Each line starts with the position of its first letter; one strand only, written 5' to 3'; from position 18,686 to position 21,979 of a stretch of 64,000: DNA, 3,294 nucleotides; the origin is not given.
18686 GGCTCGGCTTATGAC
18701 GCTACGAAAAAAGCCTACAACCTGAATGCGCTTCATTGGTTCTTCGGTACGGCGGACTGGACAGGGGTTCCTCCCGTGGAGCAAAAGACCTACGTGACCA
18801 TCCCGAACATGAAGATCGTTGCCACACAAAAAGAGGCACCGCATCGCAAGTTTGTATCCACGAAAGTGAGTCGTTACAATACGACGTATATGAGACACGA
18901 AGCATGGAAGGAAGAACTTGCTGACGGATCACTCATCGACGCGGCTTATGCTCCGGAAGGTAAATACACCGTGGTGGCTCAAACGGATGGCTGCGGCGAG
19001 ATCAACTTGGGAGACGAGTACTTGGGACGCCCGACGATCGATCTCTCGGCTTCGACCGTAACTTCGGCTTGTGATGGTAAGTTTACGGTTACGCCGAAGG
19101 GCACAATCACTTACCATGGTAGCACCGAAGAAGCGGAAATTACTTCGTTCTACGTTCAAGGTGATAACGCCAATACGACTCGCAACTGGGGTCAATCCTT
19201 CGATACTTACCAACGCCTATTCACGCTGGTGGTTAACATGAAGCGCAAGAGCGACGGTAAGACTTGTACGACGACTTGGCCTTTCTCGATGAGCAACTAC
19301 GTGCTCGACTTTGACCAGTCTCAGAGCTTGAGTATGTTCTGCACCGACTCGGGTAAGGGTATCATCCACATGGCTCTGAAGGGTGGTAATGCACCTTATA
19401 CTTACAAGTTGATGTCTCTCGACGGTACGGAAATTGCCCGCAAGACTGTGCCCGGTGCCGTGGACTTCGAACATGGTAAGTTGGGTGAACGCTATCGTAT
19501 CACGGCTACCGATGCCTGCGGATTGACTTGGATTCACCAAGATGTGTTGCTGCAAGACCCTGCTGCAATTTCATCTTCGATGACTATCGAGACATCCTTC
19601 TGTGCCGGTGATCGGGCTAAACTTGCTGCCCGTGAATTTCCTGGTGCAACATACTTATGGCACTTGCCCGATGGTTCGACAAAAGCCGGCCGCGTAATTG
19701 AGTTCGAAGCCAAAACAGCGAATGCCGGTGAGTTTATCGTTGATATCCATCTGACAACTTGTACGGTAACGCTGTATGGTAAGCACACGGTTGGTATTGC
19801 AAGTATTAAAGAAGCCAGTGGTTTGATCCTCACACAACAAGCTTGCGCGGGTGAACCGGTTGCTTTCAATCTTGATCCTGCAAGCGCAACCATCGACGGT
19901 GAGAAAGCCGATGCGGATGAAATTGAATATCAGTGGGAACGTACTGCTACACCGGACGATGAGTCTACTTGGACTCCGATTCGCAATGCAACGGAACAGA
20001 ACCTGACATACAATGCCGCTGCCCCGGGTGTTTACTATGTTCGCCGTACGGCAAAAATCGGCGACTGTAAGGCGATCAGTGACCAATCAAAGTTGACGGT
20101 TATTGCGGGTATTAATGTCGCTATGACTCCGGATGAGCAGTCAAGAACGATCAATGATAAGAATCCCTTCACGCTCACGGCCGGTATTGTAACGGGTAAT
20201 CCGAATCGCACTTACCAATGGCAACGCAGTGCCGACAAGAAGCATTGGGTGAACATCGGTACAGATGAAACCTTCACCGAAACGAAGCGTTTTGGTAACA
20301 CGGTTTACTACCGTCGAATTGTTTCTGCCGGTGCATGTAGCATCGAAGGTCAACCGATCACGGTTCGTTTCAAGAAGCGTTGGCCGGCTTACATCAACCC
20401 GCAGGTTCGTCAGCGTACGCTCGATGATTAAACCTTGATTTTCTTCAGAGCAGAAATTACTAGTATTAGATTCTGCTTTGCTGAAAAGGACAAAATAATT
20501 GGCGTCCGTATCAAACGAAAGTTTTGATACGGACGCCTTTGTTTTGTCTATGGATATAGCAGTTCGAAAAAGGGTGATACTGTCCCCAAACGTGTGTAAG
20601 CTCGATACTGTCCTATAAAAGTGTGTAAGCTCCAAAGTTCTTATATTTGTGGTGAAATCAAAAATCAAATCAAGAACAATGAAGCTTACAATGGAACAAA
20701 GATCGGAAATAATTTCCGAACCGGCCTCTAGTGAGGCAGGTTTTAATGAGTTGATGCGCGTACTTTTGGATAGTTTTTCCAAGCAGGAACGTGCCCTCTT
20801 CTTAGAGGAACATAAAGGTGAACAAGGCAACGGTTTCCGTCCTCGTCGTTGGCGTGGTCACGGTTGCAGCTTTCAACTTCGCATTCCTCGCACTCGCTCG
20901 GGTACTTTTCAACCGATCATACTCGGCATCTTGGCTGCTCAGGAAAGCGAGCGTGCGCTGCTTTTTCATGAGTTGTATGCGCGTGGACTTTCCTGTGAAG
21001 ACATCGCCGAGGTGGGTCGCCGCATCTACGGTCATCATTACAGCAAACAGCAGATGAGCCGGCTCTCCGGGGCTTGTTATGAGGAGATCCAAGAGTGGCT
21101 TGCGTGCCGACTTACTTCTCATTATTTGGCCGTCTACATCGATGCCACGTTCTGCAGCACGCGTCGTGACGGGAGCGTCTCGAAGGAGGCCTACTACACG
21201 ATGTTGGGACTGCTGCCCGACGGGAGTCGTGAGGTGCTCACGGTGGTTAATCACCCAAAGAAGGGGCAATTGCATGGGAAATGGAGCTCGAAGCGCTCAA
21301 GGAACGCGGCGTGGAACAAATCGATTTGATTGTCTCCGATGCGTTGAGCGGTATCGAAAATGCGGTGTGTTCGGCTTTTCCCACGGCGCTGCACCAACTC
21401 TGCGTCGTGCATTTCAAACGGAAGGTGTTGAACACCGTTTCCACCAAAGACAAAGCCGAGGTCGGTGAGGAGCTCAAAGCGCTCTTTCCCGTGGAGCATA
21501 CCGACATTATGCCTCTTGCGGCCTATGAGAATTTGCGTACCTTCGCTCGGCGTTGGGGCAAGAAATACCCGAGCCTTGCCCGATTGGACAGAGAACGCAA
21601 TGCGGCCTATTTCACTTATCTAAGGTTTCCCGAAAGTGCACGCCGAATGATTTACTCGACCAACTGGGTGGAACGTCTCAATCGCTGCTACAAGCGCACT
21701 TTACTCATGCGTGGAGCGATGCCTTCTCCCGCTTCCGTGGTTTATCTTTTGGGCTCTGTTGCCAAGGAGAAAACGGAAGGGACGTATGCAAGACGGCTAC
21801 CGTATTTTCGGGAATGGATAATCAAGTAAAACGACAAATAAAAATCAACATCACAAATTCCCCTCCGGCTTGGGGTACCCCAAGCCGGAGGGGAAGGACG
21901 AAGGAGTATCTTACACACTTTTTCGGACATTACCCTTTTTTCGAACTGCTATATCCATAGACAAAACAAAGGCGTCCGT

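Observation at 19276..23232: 3.96-kb near-perfect palindrome: 1.3-kb inverted arms (gene 3' ends + terminators) centred exactly on an IS256-family element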

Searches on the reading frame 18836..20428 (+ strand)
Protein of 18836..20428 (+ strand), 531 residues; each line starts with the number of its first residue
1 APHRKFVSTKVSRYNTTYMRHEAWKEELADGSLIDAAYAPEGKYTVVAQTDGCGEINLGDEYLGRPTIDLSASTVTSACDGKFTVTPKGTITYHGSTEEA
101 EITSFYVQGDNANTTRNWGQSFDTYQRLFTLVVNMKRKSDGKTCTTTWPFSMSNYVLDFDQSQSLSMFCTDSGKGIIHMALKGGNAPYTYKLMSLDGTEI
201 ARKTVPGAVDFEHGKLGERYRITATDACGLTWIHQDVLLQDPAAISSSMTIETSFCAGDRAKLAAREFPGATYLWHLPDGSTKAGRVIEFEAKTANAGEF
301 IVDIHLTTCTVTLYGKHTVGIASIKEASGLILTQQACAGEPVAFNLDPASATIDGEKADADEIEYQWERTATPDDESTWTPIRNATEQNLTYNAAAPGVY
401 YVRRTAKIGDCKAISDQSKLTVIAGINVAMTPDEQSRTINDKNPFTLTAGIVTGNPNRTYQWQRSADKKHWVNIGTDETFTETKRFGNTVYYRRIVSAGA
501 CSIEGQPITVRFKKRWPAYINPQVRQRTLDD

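Call 15: find_related_loci(query=window:18836-20428:+, collection=genome_contigs, flank=10000)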
Query window:18836-20428:+ (531 aa) in genome_contigs; peptide patterns used: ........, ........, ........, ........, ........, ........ (x = any residue, [..] = any of these).
35 stretches matched a pattern; 6 encode a relative of the query (tblastn E <= 1e-3); 6 distinct loci.
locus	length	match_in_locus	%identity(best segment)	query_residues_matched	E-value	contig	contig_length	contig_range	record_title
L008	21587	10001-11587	77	1-531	0e+0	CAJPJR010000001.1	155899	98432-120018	MAG: Prevotellaceae bacterium UBA1746 isolate DRR046098-mag-bin.1 genome assembly, contig: DRR046098-mag-bin.1_4, whole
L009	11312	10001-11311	75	1-439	0e+0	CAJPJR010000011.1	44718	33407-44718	MAG: Prevotellaceae bacterium UBA1746 isolate DRR046098-mag-bin.1 genome assembly, contig: DRR046098-mag-bin.1_98, whole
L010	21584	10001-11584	61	1-531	0e+0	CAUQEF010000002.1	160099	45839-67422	MAG TPA_asm: uncultured Prevotellaceae bacterium isolate ERR9968738_bin.20_MetaWRAP_v1.3_MAG genome assembly, contig: ER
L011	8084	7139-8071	74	1-313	4e-160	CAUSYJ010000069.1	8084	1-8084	MAG TPA_asm: uncultured Alloprevotella sp. isolate DRR247342_bin.14_MetaWRAP_v1.3_MAG genome assembly, contig: ERZ142221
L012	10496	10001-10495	98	1-165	2e-104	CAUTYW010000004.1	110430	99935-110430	MAG TPA_asm: uncultured Prevotellaceae bacterium isolate ERR10228845_bin.1_MetaWRAP_v1.3_MAG genome assembly, contig: ER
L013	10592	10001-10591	78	2-201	2e-99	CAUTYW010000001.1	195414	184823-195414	MAG TPA_asm: uncultured Prevotellaceae bacterium isolate ERR10228845_bin.1_MetaWRAP_v1.3_MAG genome assembly, contig: ER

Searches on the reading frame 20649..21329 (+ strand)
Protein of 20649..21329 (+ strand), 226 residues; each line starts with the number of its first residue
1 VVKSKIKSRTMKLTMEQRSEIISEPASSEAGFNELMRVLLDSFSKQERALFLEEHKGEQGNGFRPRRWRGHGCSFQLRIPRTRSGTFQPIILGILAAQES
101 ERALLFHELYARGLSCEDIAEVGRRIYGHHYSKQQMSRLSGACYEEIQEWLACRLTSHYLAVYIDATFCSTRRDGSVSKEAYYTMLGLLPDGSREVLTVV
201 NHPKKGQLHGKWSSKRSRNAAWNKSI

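Call 7: search_protein_families(library=pfam, proteins=[window:20649-21329:+], max_evalue=0.01)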
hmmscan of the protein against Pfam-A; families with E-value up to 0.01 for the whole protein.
window:20649-21329:+ (226 aa): 1 family
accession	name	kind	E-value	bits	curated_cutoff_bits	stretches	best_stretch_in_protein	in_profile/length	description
PF00872.24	Transposase_mut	-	2.4e-28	99.5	21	1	30-200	24-201/379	Transposase, Mutator family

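Call 8: search_protein_families(library=ncbifam, proteins=[window:20649-21329:+], max_evalue=0.01)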
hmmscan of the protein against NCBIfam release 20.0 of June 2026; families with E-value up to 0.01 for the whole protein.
window:20649-21329:+ (226 aa): 1 family
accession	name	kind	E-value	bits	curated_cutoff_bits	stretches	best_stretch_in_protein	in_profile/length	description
NF033543.2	transpos_IS256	equivalog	1.7e-37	129.2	150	1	49-206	13-167/338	IS256 family transposase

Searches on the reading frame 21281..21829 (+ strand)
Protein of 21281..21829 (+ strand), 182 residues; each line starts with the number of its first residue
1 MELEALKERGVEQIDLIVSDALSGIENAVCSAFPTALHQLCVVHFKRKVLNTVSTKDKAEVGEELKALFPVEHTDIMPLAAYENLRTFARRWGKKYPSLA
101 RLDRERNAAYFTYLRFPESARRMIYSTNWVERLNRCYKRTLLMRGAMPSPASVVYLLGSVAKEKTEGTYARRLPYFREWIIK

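Call 7: search_protein_families(library=pfam, proteins=[window:21281-21829:+], max_evalue=0.01)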
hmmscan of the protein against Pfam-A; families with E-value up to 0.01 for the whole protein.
window:21281-21829:+ (182 aa): 2 families
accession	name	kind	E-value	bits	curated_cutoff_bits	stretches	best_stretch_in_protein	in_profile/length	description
PF00872.24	Transposase_mut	-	5.4e-38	131.3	21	1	3-165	215-373/379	Transposase, Mutator family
PF10551.15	MULE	-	8.5e-06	26.6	27.6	1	9-46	60-97/99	MULE transposase domain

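Call 8: search_protein_families(library=ncbifam, proteins=[window:21281-21829:+], max_evalue=0.01)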
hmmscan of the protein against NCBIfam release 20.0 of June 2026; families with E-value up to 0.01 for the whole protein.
window:21281-21829:+ (182 aa): 3 families
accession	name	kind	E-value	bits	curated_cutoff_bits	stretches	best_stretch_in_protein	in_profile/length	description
NF033543.2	transpos_IS256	equivalog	2.8e-41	141.6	150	1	3-162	175-336/338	IS256 family transposase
NF033544.1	transpos_IS1249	exception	1e-07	31.5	300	1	15-68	143-196/382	IS1249 family transposase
NF041731.2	transpos_ISH6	equivalog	0.00048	19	240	1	9-64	228-286/414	ISH6 family transposase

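Call 10: find_encoding_contigs(protein=window:21281-21829:+, flank=5000, max_places=10)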
Protein window:21281-21829:+ (182 aa): 7 contigs read that carry it; 6 places shown.
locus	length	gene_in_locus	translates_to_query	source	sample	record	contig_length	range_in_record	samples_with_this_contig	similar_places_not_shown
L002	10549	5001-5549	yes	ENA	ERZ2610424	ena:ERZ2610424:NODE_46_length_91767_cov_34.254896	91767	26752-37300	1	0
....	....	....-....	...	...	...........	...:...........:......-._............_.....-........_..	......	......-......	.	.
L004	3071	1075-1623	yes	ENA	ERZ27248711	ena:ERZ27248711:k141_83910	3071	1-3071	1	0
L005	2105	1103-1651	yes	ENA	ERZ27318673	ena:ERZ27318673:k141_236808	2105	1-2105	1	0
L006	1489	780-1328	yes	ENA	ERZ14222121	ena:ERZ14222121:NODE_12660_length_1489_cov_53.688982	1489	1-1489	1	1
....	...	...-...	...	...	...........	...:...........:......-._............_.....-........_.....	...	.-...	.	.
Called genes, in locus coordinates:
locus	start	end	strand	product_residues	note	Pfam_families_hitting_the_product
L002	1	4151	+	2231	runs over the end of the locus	-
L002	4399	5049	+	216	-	PF00872:Transposase_mut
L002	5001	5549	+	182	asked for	PF00872:Transposase_mut, PF10551:MULE (weak)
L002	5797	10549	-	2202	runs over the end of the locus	PF07495:Y_Y_Y (faint), PF17802:SpaA (faint)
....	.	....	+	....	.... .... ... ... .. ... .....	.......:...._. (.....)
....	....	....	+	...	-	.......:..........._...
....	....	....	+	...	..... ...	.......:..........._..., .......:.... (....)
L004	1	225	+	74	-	?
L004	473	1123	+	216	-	PF00872:Transposase_mut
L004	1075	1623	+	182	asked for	PF00872:Transposase_mut, PF10551:MULE (weak)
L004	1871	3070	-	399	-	?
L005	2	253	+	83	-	?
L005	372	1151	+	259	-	PF00872:Transposase_mut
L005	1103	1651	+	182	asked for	PF00872:Transposase_mut, PF10551:MULE (weak)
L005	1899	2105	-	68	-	?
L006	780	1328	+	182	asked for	PF00872:Transposase_mut, PF10551:MULE (weak)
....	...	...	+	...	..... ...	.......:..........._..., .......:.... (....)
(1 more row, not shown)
